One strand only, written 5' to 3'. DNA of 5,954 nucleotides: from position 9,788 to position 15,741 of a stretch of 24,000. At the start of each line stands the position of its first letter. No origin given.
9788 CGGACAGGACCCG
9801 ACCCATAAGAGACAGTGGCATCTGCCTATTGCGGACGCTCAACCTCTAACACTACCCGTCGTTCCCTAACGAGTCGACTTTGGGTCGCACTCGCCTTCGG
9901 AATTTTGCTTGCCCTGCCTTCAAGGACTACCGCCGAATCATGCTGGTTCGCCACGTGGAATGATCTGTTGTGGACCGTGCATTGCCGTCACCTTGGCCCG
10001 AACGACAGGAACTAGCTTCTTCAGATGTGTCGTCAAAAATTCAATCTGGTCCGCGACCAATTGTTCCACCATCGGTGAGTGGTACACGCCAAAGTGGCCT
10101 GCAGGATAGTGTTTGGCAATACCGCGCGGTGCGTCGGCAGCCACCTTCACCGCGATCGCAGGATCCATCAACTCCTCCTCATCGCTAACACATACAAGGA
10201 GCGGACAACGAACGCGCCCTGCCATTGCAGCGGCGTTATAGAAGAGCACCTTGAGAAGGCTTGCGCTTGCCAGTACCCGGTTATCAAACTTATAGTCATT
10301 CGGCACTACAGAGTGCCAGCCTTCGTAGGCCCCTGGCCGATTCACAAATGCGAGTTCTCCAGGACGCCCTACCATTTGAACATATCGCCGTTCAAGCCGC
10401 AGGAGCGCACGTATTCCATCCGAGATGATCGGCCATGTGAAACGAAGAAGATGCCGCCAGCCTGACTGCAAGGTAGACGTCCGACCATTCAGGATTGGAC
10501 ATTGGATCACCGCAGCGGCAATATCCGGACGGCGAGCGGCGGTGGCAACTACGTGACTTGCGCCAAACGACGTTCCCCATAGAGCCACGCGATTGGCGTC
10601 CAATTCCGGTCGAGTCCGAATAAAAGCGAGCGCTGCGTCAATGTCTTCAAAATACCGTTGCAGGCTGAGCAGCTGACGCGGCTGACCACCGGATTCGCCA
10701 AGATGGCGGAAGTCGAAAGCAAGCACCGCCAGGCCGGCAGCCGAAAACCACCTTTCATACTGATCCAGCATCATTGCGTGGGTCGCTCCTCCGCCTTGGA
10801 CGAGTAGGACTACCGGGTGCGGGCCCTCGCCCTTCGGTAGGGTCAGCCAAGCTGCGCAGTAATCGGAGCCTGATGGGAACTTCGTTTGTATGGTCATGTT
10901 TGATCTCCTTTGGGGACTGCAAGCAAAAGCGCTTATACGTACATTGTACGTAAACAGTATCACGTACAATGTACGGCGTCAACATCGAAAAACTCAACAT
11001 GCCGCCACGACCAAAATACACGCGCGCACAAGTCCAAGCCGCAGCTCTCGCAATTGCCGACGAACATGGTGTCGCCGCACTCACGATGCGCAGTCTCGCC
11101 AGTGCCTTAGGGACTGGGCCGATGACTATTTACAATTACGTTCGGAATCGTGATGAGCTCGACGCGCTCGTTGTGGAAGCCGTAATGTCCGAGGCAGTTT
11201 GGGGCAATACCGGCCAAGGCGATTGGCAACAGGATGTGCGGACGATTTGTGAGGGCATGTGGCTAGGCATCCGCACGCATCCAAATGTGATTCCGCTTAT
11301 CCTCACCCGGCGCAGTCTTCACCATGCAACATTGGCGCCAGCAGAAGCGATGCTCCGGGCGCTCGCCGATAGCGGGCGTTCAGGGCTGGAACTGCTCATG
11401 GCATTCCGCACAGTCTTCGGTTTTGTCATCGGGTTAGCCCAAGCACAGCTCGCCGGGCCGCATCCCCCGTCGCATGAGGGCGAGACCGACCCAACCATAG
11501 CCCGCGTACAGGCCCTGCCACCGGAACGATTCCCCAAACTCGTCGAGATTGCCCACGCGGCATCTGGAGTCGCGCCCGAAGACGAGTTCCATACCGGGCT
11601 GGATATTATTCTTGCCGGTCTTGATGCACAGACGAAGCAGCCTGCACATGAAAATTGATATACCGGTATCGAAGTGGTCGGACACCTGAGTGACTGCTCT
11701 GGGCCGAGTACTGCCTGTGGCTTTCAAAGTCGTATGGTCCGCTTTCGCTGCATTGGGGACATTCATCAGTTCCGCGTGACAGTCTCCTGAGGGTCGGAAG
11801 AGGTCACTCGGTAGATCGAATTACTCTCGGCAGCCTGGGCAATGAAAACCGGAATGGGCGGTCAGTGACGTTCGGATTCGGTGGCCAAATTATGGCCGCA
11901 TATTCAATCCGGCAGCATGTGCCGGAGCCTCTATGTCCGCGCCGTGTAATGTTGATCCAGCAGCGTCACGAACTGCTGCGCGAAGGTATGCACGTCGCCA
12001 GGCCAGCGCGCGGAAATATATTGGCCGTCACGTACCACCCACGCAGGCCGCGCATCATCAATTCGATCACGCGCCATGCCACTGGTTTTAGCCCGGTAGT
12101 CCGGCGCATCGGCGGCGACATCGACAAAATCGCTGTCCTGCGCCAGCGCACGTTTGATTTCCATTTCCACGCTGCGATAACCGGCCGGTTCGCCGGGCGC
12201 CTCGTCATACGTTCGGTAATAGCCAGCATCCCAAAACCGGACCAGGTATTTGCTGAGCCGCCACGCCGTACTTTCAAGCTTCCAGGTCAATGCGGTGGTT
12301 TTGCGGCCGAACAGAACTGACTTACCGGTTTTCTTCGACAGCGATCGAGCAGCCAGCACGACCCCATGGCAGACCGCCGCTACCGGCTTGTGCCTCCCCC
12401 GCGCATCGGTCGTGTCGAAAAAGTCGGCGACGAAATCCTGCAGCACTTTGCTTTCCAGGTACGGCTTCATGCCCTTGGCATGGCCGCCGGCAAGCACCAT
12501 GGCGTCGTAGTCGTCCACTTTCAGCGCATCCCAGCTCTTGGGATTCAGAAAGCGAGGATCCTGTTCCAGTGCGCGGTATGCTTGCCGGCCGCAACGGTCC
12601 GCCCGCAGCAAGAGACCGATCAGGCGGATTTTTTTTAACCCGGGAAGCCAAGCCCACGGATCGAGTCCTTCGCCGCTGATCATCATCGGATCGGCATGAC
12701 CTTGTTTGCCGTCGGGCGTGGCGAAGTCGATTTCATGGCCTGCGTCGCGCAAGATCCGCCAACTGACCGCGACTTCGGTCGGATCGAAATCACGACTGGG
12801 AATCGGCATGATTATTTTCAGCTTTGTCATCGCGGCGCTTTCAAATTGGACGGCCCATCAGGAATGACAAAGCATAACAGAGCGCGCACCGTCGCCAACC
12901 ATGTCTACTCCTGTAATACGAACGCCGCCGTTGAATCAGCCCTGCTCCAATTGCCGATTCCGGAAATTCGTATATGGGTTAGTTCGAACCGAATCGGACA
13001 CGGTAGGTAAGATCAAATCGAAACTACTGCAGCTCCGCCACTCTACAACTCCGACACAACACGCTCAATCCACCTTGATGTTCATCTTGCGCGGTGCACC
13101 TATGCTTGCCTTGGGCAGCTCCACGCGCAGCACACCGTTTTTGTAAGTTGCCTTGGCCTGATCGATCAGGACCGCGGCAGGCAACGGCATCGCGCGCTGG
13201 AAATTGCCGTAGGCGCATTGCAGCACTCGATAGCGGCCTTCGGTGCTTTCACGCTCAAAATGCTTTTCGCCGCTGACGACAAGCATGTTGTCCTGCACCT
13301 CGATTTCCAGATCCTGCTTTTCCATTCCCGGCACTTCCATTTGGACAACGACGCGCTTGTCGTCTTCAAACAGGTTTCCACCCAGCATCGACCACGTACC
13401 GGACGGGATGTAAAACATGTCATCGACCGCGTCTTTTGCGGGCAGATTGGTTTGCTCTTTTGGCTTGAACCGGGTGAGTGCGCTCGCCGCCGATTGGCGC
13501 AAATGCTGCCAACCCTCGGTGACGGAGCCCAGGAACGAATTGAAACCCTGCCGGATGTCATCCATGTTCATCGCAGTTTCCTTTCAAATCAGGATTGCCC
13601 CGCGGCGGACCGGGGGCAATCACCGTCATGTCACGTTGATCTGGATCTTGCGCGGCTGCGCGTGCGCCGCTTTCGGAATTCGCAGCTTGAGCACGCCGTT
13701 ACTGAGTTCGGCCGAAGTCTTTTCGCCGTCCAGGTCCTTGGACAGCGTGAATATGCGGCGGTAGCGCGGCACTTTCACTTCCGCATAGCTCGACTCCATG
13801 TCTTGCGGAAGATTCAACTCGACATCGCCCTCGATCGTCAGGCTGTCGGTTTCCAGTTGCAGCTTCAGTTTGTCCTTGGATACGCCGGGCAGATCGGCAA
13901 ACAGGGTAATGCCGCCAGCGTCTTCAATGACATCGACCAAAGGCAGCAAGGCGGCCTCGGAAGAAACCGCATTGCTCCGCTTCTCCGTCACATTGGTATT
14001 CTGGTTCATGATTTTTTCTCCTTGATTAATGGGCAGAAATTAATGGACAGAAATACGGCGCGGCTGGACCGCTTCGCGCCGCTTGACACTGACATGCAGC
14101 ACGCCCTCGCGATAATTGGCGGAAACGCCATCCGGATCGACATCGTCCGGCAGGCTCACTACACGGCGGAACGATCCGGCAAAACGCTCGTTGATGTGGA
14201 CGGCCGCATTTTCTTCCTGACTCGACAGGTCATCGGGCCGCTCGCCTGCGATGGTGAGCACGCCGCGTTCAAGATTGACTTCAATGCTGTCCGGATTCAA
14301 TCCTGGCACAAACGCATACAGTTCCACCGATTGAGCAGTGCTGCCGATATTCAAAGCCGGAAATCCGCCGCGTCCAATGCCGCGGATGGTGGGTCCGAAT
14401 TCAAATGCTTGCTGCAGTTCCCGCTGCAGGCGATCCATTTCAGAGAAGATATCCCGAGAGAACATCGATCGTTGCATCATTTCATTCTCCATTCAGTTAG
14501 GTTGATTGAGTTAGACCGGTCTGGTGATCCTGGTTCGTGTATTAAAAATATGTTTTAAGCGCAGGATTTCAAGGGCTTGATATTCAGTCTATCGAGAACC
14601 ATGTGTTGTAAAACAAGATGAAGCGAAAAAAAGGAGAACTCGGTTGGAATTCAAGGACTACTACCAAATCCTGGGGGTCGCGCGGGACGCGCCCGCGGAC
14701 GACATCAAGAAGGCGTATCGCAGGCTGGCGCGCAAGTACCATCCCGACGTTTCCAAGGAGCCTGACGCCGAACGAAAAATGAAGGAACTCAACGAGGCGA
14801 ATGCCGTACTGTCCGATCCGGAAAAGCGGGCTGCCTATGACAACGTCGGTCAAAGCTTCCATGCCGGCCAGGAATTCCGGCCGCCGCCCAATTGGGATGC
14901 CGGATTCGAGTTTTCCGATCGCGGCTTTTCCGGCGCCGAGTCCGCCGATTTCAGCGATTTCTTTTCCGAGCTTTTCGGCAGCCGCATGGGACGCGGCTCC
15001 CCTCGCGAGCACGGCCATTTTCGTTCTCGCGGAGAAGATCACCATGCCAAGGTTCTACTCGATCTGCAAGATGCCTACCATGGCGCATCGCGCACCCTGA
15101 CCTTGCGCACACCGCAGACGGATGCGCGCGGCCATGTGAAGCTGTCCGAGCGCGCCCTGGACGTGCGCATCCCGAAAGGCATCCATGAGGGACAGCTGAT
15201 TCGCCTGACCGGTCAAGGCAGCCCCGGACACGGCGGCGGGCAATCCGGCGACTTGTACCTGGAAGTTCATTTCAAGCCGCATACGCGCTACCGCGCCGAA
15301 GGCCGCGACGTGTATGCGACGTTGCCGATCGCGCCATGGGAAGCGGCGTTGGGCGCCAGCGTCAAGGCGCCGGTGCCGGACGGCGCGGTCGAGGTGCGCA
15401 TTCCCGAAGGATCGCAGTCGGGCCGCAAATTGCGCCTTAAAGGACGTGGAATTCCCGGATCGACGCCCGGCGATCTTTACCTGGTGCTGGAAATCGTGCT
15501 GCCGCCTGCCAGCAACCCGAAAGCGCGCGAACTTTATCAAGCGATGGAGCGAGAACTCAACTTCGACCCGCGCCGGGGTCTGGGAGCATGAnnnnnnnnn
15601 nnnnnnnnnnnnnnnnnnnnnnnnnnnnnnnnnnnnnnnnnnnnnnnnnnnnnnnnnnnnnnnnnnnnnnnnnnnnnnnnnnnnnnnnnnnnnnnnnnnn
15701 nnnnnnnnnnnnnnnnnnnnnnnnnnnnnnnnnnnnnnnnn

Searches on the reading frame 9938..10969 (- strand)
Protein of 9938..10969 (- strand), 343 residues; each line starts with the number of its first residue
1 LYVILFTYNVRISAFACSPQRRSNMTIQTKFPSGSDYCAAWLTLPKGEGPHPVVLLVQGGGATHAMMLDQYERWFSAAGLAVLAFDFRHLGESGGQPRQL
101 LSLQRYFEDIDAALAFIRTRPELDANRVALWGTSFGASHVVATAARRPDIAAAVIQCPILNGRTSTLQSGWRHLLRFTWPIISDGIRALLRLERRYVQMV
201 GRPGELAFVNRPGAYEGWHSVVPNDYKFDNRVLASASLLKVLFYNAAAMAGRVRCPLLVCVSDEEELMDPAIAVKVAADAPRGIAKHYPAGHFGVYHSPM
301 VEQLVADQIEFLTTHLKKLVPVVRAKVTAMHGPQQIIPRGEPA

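Call 30: search_protein_families(library=pfam, proteins=[window:9938-10969:-], max_evalue=0.0001)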
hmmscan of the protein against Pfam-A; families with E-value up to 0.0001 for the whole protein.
window:9938-10969:- (343 aa): 7 families
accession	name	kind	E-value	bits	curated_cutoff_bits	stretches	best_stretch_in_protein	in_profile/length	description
PF12146.15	Hydrolase_4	-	3.1e-16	59.9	27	1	51-170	4-122/239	Serine aminopeptidase, S33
PF12697.13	Abhydrolase_6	-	1.2e-09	39.7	26.3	1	54-298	1-210/217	Alpha/beta hydrolase family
PF00561.26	Abhydrolase_1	-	4.1e-09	36.9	25.8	1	52-192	1-130/245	alpha/beta hydrolase fold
PF06500.17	FrsA-like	-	3.9e-07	29.7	22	1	30-145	172-284/414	Esterase FrsA-like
PF05448.18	AXE1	-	2.5e-06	27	21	0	101-160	151-210/321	Acetyl xylan esterase (AXE1)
PF02129.25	Peptidase_S15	-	2.8e-06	27.7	23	1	40-170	7-141/262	X-Pro dipeptidyl-peptidase (S15 family)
PF00326.27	Peptidase_S9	-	4.9e-06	26.6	22.6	1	73-167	8-106/213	Prolyl oligopeptidase family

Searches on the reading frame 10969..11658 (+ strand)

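Call 30: search_protein_families(library=pfam, proteins=[window:10969-11658:+], max_evalue=0.0001)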
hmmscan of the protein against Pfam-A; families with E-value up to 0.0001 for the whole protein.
window:10969-11658:+ (229 aa): 2 families
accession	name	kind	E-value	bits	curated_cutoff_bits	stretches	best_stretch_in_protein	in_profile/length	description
PF02909.22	TetR_C_1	-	1.9e-14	54.2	21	1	80-221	3-145/146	Tetracyclin repressor-like, C-terminal domain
PF00440.29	TetR_N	-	2e-06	27.9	24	1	24-64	3-43/47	Bacterial regulatory proteins, tetR family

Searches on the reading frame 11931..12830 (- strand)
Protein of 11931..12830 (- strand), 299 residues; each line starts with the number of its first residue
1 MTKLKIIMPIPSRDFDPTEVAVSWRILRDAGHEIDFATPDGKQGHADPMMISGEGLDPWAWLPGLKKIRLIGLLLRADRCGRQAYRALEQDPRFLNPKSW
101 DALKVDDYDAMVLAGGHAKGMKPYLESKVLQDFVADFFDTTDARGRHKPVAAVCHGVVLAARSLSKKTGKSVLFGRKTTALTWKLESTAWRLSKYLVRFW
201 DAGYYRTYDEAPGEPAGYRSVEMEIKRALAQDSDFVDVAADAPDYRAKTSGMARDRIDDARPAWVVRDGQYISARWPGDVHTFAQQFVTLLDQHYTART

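Call 30: search_protein_families(library=pfam, proteins=[window:11931-12830:-], max_evalue=0.0001)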
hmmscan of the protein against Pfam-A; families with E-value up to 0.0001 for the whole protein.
window:11931-12830:- (299 aa): 2 families
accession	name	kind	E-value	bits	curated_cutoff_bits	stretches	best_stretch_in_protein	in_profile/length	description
PF17124.11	ThiJ_like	-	2.3e-21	76.9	30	1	12-194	3-165/186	ThiJ/PfpI family-like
PF01965.30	DJ-1_PfpI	-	3e-12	47.1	26.6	1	95-165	49-113/165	DJ-1/PfpI family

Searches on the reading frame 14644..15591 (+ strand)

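Call 31: search_protein_families(library=pfam, proteins=[window:14644-15591:+], max_evalue=0.0001)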
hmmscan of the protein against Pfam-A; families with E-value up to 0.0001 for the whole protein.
window:14644-15591:+ (315 aa): 2 families
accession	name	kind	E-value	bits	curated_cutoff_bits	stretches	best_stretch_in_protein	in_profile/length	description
PF01556.23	DnaJ_C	-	5.7e-41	140.5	26.6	1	135-287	3-152/152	DnaJ C terminal domain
PF00226.36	DnaJ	-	5.8e-25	87.6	27.8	1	5-66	1-63/63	DnaJ domain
